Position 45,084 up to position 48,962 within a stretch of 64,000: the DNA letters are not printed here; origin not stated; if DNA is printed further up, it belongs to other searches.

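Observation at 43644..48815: ~1720-aa fusion of two GT-C modules with a ~400-aa propeller-like insert in the PMT-like loop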

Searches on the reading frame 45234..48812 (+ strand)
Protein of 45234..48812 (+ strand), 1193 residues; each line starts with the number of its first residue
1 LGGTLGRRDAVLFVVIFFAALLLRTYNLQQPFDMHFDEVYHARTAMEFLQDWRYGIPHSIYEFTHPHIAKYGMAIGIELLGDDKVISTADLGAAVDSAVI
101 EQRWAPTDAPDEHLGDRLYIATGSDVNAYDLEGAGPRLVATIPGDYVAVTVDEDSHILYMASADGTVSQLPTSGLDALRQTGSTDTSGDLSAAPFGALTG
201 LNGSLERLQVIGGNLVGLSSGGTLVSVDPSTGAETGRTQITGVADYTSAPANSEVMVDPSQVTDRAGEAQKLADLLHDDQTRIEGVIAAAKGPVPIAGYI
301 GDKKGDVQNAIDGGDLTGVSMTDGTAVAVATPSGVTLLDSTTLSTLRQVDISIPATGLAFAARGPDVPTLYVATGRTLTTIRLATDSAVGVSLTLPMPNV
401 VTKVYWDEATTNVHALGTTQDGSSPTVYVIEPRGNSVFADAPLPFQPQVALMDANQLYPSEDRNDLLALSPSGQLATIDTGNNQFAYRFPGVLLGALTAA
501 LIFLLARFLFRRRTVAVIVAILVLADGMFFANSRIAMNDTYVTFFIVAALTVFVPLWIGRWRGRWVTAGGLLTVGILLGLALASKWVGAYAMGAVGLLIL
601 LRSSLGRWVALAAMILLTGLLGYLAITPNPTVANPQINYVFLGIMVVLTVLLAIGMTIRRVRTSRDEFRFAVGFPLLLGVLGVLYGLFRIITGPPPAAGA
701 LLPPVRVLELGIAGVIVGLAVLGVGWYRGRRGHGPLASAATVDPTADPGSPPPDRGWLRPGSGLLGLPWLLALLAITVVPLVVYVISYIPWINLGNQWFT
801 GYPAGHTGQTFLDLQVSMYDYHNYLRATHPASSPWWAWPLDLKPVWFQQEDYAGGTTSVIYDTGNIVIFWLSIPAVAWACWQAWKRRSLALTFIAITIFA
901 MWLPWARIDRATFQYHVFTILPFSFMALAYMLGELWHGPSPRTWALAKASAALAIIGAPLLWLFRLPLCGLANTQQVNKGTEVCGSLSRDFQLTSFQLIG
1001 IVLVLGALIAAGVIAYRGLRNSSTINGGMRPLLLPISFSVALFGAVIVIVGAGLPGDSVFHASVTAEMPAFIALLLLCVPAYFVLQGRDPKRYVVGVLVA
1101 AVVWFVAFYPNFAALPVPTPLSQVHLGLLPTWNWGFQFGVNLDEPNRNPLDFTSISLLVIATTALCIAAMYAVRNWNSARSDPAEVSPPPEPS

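Call 40: find_related_loci(query=A2, collection=genome_contigs, flank=10000)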
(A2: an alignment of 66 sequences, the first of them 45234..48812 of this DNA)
Query A2 (1193 aa) in genome_contigs; peptide patterns used: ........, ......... (x = any residue, [..] = any of these).
600 stretches matched a pattern (row limit reached: there are more); 488 encode a relative of the query (tblastn E <= 1e-3); the best 80 are kept; 80 distinct loci.
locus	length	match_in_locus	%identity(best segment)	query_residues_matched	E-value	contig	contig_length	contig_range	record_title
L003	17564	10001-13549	58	2-1191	0e+0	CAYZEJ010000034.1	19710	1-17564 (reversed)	MAG TPA_asm: uncultured Anaerolineaceae bacterium isolate SRP136066_co1_124 genome assembly, contig: NODE_2656_length_19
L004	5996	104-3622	57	15-1191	0e+0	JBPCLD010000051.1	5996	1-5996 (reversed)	MAG: Candidatus Limnocylindrales bacterium isolate TH_ant_mag_69 S1Ck127_1324759_flag_0_multi_8.0000_len_5996, whole gen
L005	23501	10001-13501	60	15-1191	0e+0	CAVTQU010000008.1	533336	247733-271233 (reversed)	MAG: uncultured Chloroflexia bacterium isolate MFD00392.bin.2.302 genome assembly, contig: contig_6875, whole genome sho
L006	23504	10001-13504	51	17-1181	0e+0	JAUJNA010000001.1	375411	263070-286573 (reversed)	MAG: Chloroflexota bacterium isolate YX2bin14 opera_contig_53, whole genome shotgun sequence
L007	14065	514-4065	47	3-1189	0e+0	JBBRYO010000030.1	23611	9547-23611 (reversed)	MAG: Candidatus Limnocylindrales bacterium isolate La5_metabat2.116 La5_metabat2.116_K_2019985_L_23611_cov_54.0272, whol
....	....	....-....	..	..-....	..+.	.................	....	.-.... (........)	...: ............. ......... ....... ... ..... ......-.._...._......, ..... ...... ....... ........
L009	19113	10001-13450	47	3-1150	0e+0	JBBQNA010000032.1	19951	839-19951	MAG: Candidatus Limnocylindrales bacterium isolate Co_metawrap_349 Cmw_349_k141_17424016_length_19951_cov_10.9857, whole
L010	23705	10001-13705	44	2-1177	0e+0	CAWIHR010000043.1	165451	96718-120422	MAG: uncultured Chloroflexia bacterium isolate MFD03726.bin.2.159 genome assembly, contig: contig_20018, whole genome sh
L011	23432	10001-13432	45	23-1160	0e+0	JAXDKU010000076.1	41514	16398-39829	MAG: Chloroflexota bacterium isolate BP_601 scaffold_4540441, whole genome shotgun sequence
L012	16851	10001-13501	43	3-1178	0e+0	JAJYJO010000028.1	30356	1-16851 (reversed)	MAG: Chloroflexi bacterium isolate DBS2-1.bin162 NODE_2552_length_30356_cov_3.482517, whole genome shotgun sequence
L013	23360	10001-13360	46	7-1192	0e+0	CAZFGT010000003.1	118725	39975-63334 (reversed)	MAG TPA_asm: uncultured Anaerolineaceae bacterium isolate binchicken_co54_373 genome assembly, contig: NODE_167_length_1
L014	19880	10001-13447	47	23-1177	0e+0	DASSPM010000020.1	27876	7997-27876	MAG TPA_asm: Candidatus Limnocylindrales bacterium isolate SMAG_U1278 k141_1490930, whole genome shotgun sequence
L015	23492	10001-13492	43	2-1176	0e+0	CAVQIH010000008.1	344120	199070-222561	MAG: uncultured Chloroflexia bacterium isolate MFD10007.bin.3.293 genome assembly, contig: contig_13104, whole genome sh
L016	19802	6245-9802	73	2-1180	0e+0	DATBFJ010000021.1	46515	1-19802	MAG TPA_asm: Candidatus Limnocylindrales bacterium isolate SMAG_U3808 k141_3318396, whole genome shotgun sequence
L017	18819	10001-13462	43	3-1141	0e+0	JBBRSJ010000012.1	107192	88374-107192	MAG: Candidatus Limnocylindrales bacterium isolate La2_metabat2.049 La2_metabat2.049_K_3312986L107192_cov_62.6222, whole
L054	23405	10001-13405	42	23-1141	0e+0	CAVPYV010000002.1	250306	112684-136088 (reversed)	MAG: uncultured Chloroflexia bacterium isolate MFD04944.bin.2.33 genome assembly, contig: contig_57991, whole genome sho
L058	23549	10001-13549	40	2-1182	0e+0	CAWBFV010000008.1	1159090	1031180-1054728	MAG: uncultured Chloroflexia bacterium isolate MFD09212.bin.2.194 genome assembly, contig: contig_6726, whole genome sho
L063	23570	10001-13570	42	2-1177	0e+0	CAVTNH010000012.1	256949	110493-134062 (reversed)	MAG: uncultured Chloroflexia bacterium isolate MFD02242.bin.2.239 genome assembly, contig: contig_6728, whole genome sho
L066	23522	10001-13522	42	21-1182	0e+0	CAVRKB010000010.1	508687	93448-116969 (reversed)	MAG: uncultured Chloroflexia bacterium isolate MFD05567.bin.2.88 genome assembly, contig: contig_5590, whole genome shot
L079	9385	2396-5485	43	2-1009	0e+0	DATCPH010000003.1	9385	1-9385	MAG TPA_asm: Candidatus Limnocylindrales bacterium isolate SMAG_U7222 k141_21101, whole genome shotgun sequence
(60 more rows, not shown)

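Call 42: predict_structure(alignment_id=A2)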
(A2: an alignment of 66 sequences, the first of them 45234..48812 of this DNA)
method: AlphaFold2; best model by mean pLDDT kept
length: 1193 residues; sequences in the alignment: 66
mean_pLDDT: 86.3   pTM: 0.86
mean pLDDT of the five models: 86.3, 85.6, 83.8, 83.4, 81.2
residues with pLDDT >= 90: 644; 70-90: 417; 50-70: 111; < 50: 21
segments of 3 or more residues with pLDDT < 50: 1022-1027, 1185-1193
pLDDT, mean of each block of 10 residues (from residue 1): 84 97 90 80 87 79 64 91 90 94 74 83 94 83 95 93 96 85 64 91 94 95 94 93 94 92 92 92 91 90 91 92 94 95 93 94 90 96 86 92 94 96 96 91 96 85 90 95 91 96 96 95 93 89 97 93 92 97 90 95 93 94 86 80 91 90 91 92 93 76 86 93 91 85 77 89 88 95 91 86 88 84 61 63 71 82 80 94 91 93 60 79 96 94 93 86 77 65 67 82 85 78 50 77 80 76 76 84 90 94 89 81 62 58 77 94 96 84 48 34
secondary structure, 60 per line:
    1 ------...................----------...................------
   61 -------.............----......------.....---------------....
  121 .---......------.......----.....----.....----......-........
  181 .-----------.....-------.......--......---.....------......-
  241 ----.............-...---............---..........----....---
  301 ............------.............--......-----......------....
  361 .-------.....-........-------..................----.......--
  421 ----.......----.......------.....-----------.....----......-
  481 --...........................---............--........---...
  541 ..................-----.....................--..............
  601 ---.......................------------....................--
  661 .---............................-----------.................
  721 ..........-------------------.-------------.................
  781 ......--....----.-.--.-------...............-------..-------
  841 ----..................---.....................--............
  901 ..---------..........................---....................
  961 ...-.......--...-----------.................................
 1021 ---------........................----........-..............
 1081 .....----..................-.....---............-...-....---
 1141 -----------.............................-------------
elements in order (helices of 4 or more, strands of 3 or more residues): H7-25 H36-54 H68-80 E85-90 E97-101 E117-121 E125-130 E137-143 E148-152 E157-161 E166-171 H173-181 E193-197 E205-211 E214-219 E223-227 E234-239 E245-257 H265-276 H280-289 E294-297 H301-312 E319-331 E334-339 E345-350 E357-361 E369-373 E375-382 E390-407 E412-418 E425-431 E436-442 E449-453 E465-469 E474-479 H483-509 H513-524 H527-534 H538-558 H564-584 H587-600 H604-626 H639-658 H665-692 H704-730 H764-786 H789-792 H811-824 E845-852 E856-862 H866-886 H889-902 H914-937 H941-963 H965-971 E988-994 H995-1020 H1030-1053 E1058-1065 H1067-1085 H1090-1107 H1109-1113 H1119-1128 H1134-1137 H1152-1180

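Call 47: fold_search(model_id=the predicted structure, library=pdb)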
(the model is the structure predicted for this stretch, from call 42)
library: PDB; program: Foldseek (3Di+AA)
matches with E <= 10: 1254; with E <= 0.001: 734
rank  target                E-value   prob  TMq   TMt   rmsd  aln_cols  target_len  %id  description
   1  3pvw_B                4.6e-08  1.00  0.21  0.65   7.0       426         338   10  Bovine GRK2 in complex with Gbetagamma subunits and a selective kinase inhibitor (CMPD103A) (released 2011-06-01)
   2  7t6u_B                8.2e-08  1.00  0.21  0.66   5.7       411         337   12  Structure of the human FPR2-Gi complex with CGEN-855A (released 2022-03-30)
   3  9cnw_B                9.3e-08  1.00  0.19  0.55   7.5       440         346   12  CryoEM structure of the APO-BAM complex in DDM detergent (released 2024-12-25)
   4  8wc8_B                1.0e-07  1.00  0.21  0.69   5.7       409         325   11  Cryo-EM structure of the ZH8651-bound hTAAR1-Gs complex (released 2023-12-27)
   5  9ecj_D                1.1e-07  1.00  0.21  0.73   5.7       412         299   11  Human P2RY8 bound to S-geranylgeranyl-L-glutathione in complex with miniG13 (released 2025-11-05)
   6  9m0r_B                1.1e-07  1.00  0.21  0.64   6.0       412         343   11  Structure of neuropeptide FF receptor 1 complex with NPVF (released 2025-07-23)
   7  8iw4_B                1.1e-07  1.00  0.21  0.72   5.6       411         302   12  Cryo-EM structure of the SPE-bound mTAAR9-Gs complex (released 2023-05-31)
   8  3ah8_B                1.2e-07  1.00  0.21  0.67   5.7       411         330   11  Structure of heterotrimeric G protein Galpha-q beta gamma in complex with an inhibitor YM-254890 (released 2010-07-21)
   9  9xqc_C                1.2e-07  1.00  0.20  0.65   7.3       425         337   11  A composite Cryo-EM structure of GPR75 (released 2026-02-04)
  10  8fl0_NJ               1.3e-07  1.00  0.20  0.46  12.2       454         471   11  Human nucleolar pre-60S ribosomal subunit (State H) (released 2023-07-12)
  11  9fqr_H8               1.3e-07  1.00  0.21  0.17  44.4      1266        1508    8  96-nm repeat of axonemal doublet microtubules from bovine sperm (released 2025-03-26)
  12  6eg8_B                1.4e-07  1.00  0.20  0.62   7.3       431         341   11  Structure of the GDP-bound Gs heterotrimer (released 2019-06-05)
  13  9i5k_A                1.7e-07  1.00  0.22  0.50  10.6       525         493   14  Structure of the Chaetomium thermophilum Pmt4 homodimer (C2 symmetry) (released 2025-12-24)
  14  7nri_B                1.7e-07  1.00  0.19  0.51   9.0       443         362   13  Structure of the darobactin-bound E. coli BAM complex (BamABCDE) (released 2021-04-21)
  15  3odt_B                2.0e-07  1.00  0.20  0.69   6.5       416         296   11  Crystal structure of WD40 beta propeller domain of Doa1 (released 2010-12-01)
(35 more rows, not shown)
